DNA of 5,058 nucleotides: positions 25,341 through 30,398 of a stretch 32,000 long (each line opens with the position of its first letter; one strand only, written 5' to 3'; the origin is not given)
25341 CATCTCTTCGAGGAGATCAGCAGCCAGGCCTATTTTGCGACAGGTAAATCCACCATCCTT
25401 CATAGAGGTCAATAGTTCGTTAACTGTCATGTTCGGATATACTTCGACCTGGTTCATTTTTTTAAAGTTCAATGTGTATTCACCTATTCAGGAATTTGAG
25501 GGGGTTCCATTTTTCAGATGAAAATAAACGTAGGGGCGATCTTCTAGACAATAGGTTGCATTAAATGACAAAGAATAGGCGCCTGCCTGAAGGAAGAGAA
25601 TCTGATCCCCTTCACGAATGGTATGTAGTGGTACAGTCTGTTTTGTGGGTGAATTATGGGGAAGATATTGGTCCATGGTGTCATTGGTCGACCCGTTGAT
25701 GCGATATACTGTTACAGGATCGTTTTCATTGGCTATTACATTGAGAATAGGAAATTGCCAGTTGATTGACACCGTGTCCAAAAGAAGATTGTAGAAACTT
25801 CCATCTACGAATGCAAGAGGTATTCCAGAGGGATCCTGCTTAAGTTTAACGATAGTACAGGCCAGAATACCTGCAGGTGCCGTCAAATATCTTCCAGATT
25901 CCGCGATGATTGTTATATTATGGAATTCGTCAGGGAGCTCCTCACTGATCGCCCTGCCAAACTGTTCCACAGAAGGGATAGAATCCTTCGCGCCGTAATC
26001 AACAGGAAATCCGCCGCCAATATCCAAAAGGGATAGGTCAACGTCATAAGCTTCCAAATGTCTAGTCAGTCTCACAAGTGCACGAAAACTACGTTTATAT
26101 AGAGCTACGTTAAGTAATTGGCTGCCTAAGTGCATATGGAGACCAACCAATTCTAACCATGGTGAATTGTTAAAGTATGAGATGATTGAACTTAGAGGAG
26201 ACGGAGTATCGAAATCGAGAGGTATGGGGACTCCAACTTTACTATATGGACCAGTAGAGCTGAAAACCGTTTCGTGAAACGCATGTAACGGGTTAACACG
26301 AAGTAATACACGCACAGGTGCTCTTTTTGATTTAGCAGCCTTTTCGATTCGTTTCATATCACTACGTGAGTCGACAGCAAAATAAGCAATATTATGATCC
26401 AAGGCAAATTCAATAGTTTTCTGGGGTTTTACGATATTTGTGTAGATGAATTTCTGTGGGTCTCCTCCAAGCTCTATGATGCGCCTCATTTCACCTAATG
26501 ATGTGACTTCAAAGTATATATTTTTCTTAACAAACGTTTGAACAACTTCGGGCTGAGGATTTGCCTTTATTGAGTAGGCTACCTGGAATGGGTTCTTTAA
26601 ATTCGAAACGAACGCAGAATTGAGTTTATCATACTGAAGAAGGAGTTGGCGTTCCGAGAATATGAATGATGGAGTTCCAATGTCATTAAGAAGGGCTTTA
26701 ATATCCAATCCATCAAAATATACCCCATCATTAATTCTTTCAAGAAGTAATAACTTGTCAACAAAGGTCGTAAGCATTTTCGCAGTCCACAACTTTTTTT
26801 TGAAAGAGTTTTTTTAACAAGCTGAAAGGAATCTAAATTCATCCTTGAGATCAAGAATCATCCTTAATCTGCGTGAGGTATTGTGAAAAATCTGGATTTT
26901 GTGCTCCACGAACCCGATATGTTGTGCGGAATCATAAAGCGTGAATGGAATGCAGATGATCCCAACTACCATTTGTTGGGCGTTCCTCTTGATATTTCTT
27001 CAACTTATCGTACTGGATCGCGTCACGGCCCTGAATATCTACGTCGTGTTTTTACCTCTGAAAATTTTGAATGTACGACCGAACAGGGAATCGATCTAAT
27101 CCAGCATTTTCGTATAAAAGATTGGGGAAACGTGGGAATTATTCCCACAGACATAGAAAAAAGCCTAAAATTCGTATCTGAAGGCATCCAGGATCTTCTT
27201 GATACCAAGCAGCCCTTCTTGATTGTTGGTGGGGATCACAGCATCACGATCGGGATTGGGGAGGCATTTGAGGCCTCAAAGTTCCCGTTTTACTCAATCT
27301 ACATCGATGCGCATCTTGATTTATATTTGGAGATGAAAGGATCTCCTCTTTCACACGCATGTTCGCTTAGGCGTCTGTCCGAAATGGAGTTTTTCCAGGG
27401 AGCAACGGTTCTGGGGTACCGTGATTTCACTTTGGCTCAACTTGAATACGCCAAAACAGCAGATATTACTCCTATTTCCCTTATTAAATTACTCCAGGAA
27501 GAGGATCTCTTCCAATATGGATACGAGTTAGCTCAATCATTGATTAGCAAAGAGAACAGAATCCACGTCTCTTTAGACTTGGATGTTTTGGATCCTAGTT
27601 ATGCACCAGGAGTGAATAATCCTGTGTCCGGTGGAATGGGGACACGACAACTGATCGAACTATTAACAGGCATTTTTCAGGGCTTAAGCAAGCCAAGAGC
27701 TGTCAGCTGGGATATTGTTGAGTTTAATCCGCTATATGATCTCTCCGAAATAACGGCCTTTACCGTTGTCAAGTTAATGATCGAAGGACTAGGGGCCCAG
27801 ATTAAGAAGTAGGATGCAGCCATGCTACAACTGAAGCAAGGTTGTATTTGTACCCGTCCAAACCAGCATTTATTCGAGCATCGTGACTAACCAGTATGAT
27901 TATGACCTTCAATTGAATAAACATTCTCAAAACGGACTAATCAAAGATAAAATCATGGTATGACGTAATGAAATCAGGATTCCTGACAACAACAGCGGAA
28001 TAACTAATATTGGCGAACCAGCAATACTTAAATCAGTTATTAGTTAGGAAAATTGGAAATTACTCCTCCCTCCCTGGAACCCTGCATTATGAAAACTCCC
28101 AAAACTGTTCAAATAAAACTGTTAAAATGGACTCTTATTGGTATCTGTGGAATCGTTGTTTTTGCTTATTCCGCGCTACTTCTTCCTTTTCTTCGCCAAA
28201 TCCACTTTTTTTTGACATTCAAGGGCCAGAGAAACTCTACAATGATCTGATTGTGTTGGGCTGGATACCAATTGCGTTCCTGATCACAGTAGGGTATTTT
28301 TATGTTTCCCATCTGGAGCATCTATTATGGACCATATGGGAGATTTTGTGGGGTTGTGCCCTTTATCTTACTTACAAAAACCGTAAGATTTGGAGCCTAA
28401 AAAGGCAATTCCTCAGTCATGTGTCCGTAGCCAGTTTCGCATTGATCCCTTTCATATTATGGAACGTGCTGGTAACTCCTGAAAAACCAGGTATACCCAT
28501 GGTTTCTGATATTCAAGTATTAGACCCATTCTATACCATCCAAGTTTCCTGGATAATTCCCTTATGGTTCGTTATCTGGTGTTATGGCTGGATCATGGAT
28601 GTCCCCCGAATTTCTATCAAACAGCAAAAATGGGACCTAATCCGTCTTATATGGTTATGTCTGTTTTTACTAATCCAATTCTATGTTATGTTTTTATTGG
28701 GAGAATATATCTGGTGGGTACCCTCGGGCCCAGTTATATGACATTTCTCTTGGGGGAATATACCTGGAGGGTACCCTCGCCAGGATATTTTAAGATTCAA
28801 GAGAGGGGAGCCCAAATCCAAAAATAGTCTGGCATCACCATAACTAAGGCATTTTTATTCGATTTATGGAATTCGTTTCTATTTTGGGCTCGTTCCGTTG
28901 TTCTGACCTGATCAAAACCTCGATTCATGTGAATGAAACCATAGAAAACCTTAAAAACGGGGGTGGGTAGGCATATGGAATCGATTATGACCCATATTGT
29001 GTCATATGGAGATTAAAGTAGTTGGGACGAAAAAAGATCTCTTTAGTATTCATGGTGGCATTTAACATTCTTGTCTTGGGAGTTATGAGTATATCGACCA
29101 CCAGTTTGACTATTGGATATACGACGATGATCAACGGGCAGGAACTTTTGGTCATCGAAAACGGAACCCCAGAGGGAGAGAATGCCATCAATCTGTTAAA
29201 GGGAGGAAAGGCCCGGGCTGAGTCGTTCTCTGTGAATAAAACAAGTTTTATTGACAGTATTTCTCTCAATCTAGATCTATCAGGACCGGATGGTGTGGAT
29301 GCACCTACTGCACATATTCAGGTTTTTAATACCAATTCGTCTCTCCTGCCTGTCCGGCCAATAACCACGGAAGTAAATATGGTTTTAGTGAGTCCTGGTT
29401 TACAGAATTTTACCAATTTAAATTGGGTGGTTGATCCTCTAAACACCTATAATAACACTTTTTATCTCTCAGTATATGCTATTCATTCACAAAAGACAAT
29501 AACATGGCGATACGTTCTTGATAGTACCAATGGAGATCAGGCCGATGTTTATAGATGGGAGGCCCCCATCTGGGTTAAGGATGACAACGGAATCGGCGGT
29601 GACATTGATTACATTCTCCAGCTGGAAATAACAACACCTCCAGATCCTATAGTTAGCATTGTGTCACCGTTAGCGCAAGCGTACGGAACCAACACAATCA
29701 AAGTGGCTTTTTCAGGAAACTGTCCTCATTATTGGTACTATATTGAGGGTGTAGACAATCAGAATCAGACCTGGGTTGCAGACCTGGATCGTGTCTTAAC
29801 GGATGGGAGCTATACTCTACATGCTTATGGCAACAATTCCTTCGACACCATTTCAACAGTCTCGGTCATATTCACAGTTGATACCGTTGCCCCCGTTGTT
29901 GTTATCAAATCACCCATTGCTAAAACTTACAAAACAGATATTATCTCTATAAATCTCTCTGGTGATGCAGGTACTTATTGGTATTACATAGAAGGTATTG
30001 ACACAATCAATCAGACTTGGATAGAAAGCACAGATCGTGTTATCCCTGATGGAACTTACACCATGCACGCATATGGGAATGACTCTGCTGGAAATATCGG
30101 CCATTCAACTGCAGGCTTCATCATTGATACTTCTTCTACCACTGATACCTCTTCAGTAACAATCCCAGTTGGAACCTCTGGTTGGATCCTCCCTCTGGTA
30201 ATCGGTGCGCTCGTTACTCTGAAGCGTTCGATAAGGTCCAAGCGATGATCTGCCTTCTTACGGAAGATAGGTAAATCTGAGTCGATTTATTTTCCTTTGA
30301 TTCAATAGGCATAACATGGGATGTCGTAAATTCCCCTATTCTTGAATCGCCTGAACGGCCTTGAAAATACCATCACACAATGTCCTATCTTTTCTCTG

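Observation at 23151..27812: Agmatine hub: PLP decarboxylase + deoxyhypusine synthase + TiaS operon, divergent from agmatinase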

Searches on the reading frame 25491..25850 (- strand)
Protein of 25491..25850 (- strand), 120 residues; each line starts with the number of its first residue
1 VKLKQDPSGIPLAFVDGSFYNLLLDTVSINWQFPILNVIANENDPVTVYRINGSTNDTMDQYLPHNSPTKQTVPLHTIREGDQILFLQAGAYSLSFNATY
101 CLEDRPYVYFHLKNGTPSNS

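Call 95: search_solved_structures(query=window:25491-25850:-, max_evalue=1, show_alignments=5)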
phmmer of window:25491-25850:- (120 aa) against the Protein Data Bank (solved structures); distinct sequences matched with E-value up to 1: 13.
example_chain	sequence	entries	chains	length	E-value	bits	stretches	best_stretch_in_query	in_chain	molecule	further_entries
7op4_A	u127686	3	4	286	0.00092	22.8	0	53-93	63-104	SAKe6BE-3HH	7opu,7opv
8d02_A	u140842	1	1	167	0.022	18.4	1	63-119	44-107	BxpB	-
9h3d_D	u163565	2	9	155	0.043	17.4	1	63-119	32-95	Exosporium protein ExsF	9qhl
7oh8_A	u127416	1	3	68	0.059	17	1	32-78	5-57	RNA-binding protein Hfq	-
7r1m_A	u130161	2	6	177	0.21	15.2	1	63-108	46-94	Exosporium protein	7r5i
9cpz_A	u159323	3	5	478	0.26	14.9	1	13-115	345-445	D-ornithine/D-lysine decarboxylase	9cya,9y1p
8p91_A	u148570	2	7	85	0.27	14.9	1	32-64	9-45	RNA-binding protein Hfq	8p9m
7og8_A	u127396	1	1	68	0.3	14.7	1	32-78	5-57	RNA-binding protein Hfq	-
9nq5_A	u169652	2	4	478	0.66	13.6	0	13-115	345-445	D-ornithine/D-lysine decarboxylase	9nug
3sb2_A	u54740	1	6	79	0.78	13.4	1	32-64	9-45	Protein hfq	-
7ogw_A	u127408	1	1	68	0.8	13.3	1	34-78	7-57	RNA-binding protein Hfq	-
6n2h_A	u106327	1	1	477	0.89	13.2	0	13-115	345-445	D-ornithine/D-lysine decarboxylase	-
10li_A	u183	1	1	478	0.89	13.2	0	13-115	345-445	Diaminopimelate decarboxylase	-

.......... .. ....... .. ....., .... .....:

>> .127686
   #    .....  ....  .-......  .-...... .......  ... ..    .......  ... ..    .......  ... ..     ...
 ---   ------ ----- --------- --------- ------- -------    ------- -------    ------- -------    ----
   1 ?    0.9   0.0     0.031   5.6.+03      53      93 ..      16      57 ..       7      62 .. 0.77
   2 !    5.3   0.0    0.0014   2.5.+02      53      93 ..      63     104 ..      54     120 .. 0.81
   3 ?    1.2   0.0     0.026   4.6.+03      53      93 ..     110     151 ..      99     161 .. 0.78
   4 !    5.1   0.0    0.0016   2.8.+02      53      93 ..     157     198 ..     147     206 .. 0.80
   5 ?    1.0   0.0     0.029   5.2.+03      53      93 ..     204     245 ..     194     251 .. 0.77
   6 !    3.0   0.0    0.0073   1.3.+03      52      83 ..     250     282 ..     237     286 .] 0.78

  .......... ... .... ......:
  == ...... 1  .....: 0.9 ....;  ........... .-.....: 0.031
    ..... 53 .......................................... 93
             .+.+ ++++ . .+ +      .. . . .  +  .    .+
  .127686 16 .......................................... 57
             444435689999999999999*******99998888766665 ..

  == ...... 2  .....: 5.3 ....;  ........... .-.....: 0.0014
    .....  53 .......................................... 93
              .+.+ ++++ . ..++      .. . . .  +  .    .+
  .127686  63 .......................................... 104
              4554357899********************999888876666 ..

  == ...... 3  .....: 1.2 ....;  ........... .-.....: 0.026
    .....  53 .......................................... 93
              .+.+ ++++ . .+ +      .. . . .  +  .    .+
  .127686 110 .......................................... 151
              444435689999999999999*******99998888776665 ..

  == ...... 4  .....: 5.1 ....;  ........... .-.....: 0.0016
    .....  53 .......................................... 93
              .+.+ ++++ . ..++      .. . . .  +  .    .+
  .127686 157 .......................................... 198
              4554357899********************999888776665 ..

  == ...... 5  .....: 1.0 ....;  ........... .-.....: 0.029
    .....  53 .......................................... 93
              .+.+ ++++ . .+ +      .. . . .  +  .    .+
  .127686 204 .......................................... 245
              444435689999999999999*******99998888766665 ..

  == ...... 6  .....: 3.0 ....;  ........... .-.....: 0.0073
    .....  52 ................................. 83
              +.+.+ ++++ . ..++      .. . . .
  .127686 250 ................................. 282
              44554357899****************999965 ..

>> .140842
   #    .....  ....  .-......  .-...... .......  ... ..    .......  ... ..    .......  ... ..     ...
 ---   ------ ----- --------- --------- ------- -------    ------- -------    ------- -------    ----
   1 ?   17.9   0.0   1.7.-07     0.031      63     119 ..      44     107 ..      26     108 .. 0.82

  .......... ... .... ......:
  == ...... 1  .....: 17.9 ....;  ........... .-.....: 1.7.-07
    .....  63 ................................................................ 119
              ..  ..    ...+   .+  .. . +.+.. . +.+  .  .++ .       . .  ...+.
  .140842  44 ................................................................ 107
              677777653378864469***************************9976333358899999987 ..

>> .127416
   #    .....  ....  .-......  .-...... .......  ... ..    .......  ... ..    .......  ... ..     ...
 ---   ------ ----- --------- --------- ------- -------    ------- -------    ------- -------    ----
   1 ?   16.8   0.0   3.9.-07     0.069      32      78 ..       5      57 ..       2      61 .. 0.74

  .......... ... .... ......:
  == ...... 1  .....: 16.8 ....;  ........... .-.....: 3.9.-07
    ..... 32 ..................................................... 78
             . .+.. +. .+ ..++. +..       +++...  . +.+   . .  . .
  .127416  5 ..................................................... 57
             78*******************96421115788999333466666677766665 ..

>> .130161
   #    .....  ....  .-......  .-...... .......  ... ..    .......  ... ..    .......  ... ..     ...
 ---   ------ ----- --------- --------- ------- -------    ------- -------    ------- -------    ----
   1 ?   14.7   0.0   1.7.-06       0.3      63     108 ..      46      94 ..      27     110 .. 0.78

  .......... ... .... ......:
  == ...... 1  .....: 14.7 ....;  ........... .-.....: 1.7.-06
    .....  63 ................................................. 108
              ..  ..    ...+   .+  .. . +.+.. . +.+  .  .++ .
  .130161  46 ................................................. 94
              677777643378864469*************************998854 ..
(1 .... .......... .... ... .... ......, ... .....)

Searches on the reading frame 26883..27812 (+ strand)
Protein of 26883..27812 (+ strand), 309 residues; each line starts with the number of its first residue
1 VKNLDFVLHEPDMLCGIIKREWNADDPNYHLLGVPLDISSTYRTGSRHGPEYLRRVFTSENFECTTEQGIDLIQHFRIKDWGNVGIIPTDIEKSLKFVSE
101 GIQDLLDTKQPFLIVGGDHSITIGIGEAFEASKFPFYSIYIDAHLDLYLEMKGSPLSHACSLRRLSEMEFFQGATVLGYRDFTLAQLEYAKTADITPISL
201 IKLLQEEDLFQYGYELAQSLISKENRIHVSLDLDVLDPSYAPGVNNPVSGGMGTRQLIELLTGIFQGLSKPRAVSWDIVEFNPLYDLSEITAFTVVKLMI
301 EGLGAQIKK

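Call 3: search_protein_families(library=pfam, proteins=[window:26883-27812:+])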
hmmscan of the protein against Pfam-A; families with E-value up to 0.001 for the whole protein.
window:26883-27812:+ (309 aa): 1 family
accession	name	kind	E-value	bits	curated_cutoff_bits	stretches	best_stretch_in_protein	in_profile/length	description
PF00491.26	Arginase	-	2.8e-57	194.8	22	1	29-301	3-276/280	Arginase family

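Call 4: search_protein_families(library=ncbifam, proteins=[window:26883-27812:+])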
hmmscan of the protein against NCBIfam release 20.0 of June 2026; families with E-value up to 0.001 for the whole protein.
window:26883-27812:+ (309 aa): 5 families
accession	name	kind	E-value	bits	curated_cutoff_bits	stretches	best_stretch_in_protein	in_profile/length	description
TIGR01230.1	agmatinase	equivalog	2.7e-45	155.1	174.3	1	23-303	9-273/275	agmatinase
NF002564.0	PRK02190.1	subfamily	8.2e-38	130.3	302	1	24-307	30-302/307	agmatinase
TIGR01227.1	hutG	equivalog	6e-34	117.7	229.15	1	21-299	29-302/307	formimidoylglutamase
TIGR01229.1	rocF_arginase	equivalog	3.3e-19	69.3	227.6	1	41-300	11-292/300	arginase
NF010347.0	PRK13775.1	equivalog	2.7e-05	23.6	381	1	75-294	92-315/331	formimidoylglutamase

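Call 62: search_solved_structures(query=window:26883-27812:+, max_evalue=1e-15)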
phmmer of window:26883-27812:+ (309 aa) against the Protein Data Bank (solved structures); distinct sequences matched with E-value up to 1e-15: 13.
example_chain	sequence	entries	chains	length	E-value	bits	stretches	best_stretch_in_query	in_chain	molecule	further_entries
3pzl_A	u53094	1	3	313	5.8e-27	98.1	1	25-298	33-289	Agmatine ureohydrolase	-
1gq6_A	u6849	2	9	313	1.7e-24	90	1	31-298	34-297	PROCLAVAMINATE AMIDINO HYDROLASE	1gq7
6vss_A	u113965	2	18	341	2.4e-24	89.5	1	27-306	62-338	Arginase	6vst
6vsu_A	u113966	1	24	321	1.7e-23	86.7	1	18-308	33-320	Arginase 1, mitochondrial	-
3m1r_A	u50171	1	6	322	2.5e-23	86.2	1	21-303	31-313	Formimidoylglutamase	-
7lol_A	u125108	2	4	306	1.2e-22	83.9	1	26-306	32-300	Agmatinase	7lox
7lba_A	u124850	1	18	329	1.6e-22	83.5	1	26-306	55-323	Agmatinase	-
3nio_A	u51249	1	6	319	5.8e-22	81.7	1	30-301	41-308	Guanidinobutyrase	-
3nip_A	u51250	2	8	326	2e-21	79.9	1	30-301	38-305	3-guanidinopropionase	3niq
3lhl_A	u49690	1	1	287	2.8e-21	79.4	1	23-299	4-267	Putative agmatinase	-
9fek_A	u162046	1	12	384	1e-20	77.6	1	30-308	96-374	Putative agmatinase 2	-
7esr_A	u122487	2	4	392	1.2e-20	77.3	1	30-301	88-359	Probable agmatinase 2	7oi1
4dz4_A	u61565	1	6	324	3e-20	76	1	26-296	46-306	Agmatinase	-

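Call 90: find_homologous_proteins(query=window:26883-27809:+, max_evalue=1e-25)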
Query window:26883-27809:+ (309 aa): 504 proteins with E <= 1e-25 among 2562 candidates; the best 120 are listed. Only proteins of 169 to 541 residues were searched: fused or split forms outside these lengths cannot appear, so this answer is no evidence that the protein stands alone or is whole; lengths 'longer' or 'shorter' looks for them.
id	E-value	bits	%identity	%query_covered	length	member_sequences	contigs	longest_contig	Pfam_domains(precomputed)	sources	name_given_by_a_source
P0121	7.0e-189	645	92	100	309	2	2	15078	PF00491.27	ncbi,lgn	ncbi:MAG: arginase family protein [Candidatus Heimdallarchaeota archaeon]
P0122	7.3e-155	533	75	100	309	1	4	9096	PF00491.27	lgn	-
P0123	3.4e-152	524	75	100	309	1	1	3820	PF00491.27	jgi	jgi:agmatinase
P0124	8.6e-136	470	64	99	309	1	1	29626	PF00491.27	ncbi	-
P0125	3.4e-133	462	64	100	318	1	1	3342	PF00491.27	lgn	-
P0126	1.3e-132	460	64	100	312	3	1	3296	PF00491.27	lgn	-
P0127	1.8e-132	459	64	100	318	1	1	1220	PF00491.27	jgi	-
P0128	2.1e-131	456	65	100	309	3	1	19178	PF00491.27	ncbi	ncbi:MAG: arginase family protein [Candidatus Hodarchaeota archaeon]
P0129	8.9e-131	454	63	99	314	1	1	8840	PF00491.27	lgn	-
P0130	1.3e-130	453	62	100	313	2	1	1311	PF00491.27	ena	-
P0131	2.7e-129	449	63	99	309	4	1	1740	PF00491.27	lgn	-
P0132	2.7e-129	449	64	100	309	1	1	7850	PF00491.27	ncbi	-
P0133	3.2e-129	449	62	99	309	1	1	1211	PF00491.27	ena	-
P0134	5.8e-128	445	63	100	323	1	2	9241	PF00491.27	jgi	jgi:agmatinase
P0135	6.1e-128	445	63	100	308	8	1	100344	PF00491.27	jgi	jgi:agmatinase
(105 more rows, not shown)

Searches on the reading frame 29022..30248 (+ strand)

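Call 3: search_protein_families(library=pfam, proteins=[window:29022-30248:+])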
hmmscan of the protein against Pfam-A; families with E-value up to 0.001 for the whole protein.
window:29022-30248:+ (408 aa): 1 family
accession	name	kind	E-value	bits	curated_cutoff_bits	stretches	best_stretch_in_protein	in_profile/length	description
PF19077.6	Big_13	-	1.4e-07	32.3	27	1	305-370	38-102/102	Bacterial Ig-like domain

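Call 4: search_protein_families(library=ncbifam, proteins=[window:29022-30248:+])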
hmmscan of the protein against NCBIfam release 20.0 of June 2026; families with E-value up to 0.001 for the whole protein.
window:29022-30248:+ (408 aa): 0 families
